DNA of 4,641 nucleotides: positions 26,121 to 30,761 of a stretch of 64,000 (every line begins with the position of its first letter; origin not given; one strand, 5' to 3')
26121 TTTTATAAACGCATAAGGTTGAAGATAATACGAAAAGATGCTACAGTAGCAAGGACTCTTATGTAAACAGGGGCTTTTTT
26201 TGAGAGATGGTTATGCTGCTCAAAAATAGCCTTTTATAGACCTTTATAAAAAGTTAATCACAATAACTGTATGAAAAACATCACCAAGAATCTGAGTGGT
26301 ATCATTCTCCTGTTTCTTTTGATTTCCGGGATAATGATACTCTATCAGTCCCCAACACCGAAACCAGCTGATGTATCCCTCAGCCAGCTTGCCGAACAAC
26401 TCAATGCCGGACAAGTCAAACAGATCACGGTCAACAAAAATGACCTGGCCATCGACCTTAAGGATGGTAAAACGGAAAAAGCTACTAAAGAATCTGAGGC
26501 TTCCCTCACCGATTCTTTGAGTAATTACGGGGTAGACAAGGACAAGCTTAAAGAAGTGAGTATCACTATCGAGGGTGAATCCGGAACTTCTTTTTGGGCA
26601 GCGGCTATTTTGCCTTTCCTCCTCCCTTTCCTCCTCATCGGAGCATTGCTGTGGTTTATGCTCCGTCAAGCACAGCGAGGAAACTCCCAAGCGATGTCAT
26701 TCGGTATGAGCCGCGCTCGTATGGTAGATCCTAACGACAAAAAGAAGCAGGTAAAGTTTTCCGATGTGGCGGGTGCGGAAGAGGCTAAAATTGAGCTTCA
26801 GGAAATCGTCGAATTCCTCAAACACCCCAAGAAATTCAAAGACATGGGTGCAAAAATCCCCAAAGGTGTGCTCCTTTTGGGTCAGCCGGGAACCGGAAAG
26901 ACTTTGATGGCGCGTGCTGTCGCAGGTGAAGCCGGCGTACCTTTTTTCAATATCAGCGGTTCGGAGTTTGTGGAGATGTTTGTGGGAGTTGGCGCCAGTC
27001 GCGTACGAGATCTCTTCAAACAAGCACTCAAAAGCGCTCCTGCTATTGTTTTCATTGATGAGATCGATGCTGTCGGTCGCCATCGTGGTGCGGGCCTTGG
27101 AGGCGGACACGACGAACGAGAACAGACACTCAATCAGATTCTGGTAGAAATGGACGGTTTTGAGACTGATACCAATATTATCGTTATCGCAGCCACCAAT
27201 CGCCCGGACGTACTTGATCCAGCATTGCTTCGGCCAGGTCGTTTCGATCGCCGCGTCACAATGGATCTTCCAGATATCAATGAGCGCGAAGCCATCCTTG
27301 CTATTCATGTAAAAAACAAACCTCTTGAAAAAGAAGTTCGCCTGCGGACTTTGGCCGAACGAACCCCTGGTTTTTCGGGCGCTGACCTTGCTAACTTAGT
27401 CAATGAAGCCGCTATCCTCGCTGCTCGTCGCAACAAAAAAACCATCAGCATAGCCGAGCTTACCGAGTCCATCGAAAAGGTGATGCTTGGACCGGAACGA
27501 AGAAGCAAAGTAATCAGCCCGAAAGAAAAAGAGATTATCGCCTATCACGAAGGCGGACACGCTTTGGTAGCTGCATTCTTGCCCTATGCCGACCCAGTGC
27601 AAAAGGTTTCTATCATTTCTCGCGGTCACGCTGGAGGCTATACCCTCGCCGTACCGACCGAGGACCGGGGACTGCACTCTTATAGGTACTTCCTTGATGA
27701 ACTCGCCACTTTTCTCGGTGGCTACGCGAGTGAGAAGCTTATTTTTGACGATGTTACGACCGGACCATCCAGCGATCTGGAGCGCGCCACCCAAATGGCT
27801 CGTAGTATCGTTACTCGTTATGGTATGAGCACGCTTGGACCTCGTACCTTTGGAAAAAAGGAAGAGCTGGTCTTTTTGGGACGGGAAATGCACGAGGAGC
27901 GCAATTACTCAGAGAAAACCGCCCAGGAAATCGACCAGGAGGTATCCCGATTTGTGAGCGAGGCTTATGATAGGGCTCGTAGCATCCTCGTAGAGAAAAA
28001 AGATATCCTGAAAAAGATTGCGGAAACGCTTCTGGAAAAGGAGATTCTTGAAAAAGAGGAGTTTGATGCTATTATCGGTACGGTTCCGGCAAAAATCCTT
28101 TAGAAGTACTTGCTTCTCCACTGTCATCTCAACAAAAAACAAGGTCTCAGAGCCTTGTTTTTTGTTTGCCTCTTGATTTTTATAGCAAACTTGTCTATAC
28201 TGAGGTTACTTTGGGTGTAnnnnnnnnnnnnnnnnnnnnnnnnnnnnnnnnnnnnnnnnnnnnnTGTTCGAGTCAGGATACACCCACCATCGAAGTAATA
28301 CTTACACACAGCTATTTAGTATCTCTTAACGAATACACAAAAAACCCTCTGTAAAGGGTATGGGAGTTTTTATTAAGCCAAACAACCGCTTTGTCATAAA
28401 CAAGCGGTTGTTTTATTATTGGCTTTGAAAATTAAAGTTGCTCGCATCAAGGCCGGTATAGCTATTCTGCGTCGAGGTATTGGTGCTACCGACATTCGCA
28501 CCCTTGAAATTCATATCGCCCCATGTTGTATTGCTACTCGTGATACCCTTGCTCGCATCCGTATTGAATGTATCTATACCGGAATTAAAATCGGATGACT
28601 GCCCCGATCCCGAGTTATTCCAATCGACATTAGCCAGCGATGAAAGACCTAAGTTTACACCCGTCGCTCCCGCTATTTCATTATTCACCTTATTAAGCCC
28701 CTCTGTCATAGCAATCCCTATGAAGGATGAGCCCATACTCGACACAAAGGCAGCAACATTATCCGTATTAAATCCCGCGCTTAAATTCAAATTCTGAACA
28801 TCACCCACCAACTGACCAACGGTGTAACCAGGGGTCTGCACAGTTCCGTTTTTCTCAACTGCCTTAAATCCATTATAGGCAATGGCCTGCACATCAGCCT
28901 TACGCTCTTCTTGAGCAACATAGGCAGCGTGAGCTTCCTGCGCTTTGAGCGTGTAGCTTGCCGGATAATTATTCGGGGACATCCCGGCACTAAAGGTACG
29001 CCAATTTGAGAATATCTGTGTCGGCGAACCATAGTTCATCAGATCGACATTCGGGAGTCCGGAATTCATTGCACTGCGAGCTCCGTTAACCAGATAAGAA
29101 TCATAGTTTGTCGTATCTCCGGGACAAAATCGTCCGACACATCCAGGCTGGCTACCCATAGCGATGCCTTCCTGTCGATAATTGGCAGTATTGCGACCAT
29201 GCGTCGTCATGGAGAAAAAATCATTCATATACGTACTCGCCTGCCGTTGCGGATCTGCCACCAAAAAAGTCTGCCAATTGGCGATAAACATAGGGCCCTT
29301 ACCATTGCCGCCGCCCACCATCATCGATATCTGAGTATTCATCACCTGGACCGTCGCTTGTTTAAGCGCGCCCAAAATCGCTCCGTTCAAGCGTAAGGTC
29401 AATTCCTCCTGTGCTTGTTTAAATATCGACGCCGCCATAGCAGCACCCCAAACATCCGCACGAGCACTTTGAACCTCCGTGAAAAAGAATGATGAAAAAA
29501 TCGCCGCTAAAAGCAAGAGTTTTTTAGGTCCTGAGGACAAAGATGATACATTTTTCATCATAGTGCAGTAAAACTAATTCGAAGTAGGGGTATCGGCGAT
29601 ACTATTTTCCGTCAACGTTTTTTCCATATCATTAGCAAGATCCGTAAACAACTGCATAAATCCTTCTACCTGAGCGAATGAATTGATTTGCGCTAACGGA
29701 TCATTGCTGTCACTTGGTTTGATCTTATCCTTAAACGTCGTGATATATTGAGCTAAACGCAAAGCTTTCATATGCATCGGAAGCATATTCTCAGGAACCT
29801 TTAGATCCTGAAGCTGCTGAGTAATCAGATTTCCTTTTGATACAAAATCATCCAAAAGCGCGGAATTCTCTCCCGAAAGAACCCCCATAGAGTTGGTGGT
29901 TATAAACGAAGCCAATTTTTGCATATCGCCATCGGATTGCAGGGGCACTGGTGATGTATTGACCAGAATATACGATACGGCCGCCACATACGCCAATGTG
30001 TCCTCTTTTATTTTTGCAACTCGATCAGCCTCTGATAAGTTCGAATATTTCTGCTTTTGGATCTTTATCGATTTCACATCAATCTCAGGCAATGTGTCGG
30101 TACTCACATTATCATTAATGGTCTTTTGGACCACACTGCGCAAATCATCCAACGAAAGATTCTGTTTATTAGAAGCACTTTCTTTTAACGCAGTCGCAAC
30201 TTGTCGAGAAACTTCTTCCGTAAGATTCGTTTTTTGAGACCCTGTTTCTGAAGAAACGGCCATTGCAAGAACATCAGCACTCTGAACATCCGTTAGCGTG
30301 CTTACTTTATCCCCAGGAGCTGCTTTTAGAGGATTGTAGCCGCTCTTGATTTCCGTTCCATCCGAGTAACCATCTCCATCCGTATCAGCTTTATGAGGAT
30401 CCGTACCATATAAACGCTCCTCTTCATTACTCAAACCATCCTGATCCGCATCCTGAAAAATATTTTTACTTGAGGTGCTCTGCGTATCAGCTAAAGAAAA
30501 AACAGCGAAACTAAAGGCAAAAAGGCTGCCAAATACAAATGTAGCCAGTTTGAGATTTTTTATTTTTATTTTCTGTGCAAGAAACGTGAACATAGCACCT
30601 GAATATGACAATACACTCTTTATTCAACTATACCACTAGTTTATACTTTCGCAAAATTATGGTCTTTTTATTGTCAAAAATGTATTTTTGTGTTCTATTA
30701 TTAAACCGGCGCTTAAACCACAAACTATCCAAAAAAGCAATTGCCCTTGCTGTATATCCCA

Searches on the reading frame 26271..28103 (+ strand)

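Call 12: search_protein_families(library=pfam, max_evalue=0.000001, proteins=[window:26271-28103:+])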
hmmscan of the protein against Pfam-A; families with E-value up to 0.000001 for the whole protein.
window:26271-28103:+ (610 aa): 4 families
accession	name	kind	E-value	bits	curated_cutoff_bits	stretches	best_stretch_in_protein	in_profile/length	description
PF01434.24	Peptidase_M41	-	3.3e-66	223.2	29.9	1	414-601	2-191/191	Peptidase family M41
PF00004.35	AAA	-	1.9e-44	151.7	21.2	1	200-332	1-130/131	ATPase family associated with various cellular activities (AAA)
PF17862.7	AAA_lid_3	-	3.2e-15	55.8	27.2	1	356-397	2-43/45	AAA+ lid domain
PF06480.20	FtsH_ext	-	3.3e-09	37.3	25.5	1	11-89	4-97/103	FtsH Extracellular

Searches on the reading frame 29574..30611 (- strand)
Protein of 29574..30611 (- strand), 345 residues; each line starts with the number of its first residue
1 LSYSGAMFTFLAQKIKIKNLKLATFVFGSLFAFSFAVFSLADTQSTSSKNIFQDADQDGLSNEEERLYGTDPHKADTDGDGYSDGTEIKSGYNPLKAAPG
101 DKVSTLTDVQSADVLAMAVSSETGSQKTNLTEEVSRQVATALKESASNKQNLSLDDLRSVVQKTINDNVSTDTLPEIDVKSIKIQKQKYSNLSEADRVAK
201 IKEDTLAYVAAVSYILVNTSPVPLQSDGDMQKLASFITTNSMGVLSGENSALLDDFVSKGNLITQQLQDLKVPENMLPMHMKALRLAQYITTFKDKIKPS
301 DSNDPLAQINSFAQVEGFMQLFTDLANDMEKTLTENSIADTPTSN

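Call 7: search_protein_families(library=pfam, proteins=[window:29574-30611:-])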
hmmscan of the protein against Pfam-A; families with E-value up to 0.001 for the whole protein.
window:29574-30611:- (345 aa): 1 family
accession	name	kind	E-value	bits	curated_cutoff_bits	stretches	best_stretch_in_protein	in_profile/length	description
PF18884.5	TSP3_bac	-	2.6e-13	50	25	2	76-97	1-22/22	Bacterial TSP3 repeat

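Call 8: search_protein_families(library=ncbifam, proteins=[window:29574-30611:-])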
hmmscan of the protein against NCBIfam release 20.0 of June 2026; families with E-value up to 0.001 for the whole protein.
window:29574-30611:- (345 aa): 2 families
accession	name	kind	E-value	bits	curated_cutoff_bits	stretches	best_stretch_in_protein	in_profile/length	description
NF033765.2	gliding_CglD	equivalog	4.8e-06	24.6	400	1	52-91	264-303/1124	adventurous gliding motility lipoprotein CglD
NF047639.1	throspo3_MtsD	equivalog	0.00016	20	800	1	48-144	454-548/651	cell-cell cohesion protein MtsD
